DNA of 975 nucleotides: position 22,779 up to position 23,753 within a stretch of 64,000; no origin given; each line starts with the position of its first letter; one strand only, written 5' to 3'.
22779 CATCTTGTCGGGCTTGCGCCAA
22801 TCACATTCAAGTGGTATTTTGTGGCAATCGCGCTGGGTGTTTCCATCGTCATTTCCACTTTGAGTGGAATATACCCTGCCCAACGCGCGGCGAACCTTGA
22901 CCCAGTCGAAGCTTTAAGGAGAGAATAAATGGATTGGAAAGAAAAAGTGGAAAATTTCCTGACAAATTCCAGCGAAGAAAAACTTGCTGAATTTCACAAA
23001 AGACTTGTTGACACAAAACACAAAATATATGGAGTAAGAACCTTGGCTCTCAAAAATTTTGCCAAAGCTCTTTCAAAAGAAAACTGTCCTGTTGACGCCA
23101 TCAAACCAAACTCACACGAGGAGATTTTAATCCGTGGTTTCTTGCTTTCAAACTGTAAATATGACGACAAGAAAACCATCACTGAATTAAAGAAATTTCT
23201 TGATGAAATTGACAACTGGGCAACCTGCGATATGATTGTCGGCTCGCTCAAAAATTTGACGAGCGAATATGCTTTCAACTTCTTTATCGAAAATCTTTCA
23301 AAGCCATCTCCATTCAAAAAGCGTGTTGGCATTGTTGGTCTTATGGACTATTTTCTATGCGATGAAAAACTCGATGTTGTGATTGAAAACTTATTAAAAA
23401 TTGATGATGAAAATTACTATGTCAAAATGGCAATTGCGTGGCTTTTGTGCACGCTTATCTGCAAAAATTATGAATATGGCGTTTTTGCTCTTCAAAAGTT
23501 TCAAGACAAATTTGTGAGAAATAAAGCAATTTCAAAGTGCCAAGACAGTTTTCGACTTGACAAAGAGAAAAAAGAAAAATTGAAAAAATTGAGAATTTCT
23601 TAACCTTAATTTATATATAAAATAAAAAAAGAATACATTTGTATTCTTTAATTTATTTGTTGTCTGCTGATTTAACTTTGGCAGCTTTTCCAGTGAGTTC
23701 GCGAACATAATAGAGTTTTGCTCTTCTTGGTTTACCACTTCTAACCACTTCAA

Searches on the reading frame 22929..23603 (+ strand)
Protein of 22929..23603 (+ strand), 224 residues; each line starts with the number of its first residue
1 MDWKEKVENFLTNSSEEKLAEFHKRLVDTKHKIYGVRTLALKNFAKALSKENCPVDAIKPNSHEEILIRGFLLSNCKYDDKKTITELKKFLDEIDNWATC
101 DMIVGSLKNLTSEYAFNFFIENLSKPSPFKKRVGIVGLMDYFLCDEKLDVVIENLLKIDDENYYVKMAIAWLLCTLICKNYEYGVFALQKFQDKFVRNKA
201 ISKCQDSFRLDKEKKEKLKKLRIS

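Call 12: search_protein_families(library=pfam, proteins=[window:22929-23603:+], max_evalue=0.001)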
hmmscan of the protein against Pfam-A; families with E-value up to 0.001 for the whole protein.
window:22929-23603:+ (224 aa): 1 family
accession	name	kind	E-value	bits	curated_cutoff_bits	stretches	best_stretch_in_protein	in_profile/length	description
PF08713.17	DNA_alkylation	-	2.8e-10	40.7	21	1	11-173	5-179/213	DNA alkylation repair enzyme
